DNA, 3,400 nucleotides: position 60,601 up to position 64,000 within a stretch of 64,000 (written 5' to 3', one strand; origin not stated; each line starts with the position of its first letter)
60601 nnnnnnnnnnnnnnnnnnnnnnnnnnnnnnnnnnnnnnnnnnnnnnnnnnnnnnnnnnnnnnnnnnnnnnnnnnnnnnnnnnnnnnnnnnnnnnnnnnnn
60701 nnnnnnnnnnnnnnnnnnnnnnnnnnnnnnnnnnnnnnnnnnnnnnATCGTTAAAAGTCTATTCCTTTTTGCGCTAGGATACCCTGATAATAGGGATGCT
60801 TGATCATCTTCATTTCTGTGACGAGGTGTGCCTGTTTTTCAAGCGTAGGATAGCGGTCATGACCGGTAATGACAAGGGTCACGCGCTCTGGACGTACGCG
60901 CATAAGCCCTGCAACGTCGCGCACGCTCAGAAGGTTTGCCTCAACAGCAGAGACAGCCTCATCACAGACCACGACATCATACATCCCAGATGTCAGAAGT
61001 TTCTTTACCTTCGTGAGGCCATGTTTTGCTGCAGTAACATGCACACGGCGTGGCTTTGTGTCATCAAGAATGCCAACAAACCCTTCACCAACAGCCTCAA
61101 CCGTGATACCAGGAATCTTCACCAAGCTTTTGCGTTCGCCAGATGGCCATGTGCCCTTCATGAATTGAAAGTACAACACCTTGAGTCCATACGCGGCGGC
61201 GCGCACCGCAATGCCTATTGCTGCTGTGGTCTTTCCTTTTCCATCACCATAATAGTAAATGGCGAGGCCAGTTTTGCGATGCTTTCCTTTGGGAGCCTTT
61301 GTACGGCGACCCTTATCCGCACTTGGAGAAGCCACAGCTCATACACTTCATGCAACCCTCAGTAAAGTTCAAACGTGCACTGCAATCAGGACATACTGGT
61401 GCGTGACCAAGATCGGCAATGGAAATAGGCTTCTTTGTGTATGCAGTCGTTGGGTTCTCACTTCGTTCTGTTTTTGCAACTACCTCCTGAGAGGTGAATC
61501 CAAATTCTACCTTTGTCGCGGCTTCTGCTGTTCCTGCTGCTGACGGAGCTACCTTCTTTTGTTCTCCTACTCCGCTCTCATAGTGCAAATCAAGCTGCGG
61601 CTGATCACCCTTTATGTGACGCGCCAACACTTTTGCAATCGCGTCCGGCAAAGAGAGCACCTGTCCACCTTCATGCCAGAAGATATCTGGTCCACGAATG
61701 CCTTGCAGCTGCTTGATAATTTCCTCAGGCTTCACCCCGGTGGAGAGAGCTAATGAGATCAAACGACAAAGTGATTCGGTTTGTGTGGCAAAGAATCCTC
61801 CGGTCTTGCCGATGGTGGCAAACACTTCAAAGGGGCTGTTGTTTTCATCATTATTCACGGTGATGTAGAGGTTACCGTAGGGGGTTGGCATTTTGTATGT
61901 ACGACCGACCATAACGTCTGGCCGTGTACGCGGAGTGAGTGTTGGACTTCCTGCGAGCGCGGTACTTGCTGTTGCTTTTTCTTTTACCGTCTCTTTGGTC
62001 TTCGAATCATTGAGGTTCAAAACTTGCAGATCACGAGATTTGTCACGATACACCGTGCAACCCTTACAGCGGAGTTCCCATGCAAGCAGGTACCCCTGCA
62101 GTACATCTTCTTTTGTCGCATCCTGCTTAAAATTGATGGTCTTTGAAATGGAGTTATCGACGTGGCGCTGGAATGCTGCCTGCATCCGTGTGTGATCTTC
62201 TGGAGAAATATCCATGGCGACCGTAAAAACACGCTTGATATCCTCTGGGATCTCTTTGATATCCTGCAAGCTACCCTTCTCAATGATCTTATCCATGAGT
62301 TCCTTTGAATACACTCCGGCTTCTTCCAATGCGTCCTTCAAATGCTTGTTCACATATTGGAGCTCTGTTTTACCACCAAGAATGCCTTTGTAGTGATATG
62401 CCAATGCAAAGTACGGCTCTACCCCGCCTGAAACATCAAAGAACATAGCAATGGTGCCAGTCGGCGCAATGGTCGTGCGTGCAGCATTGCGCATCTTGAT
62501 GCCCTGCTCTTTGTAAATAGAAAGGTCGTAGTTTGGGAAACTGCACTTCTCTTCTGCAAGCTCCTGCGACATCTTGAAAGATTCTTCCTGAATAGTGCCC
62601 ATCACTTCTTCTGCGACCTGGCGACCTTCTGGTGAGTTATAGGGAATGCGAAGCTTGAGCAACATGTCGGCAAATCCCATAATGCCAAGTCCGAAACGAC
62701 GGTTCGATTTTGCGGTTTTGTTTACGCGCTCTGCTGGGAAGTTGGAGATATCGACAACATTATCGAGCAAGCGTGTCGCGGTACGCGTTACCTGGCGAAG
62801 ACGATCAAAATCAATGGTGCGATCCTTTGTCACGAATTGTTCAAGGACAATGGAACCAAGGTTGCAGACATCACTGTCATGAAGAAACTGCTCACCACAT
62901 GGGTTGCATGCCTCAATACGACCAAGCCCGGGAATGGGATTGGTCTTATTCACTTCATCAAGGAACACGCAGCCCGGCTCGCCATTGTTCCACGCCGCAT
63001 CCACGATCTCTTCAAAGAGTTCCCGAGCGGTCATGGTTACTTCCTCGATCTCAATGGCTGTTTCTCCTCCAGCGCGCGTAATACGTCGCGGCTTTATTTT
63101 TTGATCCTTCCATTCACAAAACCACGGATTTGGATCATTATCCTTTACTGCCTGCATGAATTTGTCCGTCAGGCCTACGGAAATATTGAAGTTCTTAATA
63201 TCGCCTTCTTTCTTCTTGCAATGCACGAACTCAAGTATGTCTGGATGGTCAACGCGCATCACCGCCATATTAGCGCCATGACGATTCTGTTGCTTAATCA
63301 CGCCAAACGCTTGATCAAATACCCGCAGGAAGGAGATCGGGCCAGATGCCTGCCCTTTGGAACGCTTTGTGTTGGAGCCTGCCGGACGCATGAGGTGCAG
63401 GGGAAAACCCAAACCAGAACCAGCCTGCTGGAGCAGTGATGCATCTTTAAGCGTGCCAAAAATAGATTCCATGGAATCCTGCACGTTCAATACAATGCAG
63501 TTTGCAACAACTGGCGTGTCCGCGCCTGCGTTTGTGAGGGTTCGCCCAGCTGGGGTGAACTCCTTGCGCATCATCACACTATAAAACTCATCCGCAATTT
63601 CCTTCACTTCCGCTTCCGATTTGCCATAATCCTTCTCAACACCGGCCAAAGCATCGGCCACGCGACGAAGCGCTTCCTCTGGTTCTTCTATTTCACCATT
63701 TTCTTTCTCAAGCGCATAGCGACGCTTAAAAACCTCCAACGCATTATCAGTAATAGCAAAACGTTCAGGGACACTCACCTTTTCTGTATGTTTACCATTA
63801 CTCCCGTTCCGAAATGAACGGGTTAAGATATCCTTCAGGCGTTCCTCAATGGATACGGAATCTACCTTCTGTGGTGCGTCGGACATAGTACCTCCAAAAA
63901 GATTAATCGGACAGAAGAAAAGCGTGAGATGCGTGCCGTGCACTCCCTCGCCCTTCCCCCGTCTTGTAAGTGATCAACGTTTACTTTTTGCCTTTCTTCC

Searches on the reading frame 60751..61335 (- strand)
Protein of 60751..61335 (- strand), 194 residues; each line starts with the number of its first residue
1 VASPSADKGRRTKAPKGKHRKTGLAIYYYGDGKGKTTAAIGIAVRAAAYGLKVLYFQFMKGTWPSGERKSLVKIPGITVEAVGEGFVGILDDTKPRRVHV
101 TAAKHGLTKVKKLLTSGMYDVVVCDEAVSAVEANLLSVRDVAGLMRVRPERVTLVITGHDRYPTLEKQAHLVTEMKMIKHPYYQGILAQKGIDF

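Call 18: search_protein_families(library=pfam, proteins=[window:60751-61335:-], max_evalue=0.00001)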
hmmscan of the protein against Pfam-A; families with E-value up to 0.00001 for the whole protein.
window:60751-61335:- (194 aa): 1 family
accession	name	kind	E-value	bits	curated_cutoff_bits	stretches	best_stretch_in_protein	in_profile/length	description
PF02572.21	CobA_CobO_BtuR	-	4e-53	180.6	25.7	1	22-194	2-172/172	ATP:corrinoid adenosyltransferase BtuR/CobO/CobP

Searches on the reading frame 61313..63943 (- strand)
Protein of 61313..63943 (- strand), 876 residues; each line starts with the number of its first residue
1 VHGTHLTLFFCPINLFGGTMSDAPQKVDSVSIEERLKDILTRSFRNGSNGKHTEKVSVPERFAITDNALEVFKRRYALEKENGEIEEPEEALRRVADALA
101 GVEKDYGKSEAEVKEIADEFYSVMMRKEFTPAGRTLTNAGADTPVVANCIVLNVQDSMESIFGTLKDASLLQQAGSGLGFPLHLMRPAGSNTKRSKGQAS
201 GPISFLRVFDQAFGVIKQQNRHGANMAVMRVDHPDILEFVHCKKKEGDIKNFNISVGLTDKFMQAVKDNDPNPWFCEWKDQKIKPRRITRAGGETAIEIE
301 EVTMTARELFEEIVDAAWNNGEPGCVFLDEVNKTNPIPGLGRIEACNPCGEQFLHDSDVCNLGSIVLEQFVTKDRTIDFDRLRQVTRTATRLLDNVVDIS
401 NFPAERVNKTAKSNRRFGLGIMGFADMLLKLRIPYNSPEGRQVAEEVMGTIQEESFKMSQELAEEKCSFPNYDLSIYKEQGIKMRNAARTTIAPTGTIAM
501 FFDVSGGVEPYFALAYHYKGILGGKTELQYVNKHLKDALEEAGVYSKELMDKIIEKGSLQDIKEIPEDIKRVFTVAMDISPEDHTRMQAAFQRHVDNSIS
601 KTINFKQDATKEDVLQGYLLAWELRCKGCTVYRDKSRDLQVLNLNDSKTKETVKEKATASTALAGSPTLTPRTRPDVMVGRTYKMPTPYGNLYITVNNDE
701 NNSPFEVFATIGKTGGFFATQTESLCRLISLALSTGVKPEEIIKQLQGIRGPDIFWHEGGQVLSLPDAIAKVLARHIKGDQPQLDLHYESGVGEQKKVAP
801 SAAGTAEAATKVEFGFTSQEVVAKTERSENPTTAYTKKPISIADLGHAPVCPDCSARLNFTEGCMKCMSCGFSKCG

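Call 18: search_protein_families(library=pfam, proteins=[window:61313-63943:-], max_evalue=0.00001)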
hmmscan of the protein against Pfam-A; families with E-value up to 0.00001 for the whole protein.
window:61313-63943:- (876 aa): 3 families
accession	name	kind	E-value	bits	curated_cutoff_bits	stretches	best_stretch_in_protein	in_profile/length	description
PF02867.20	Ribonuc_red_lgC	-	1.6e-130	436.7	23.9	1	148-632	2-523/523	Ribonucleotide reductase, barrel domain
PF12637.14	TSCPD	-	2.1e-22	79.7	22.8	1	682-776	2-87/88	TSCPD domain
PF00317.26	Ribonuc_red_lgN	-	8.4e-21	74.3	28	1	65-142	4-75/77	Ribonucleotide reductase, all-alpha domain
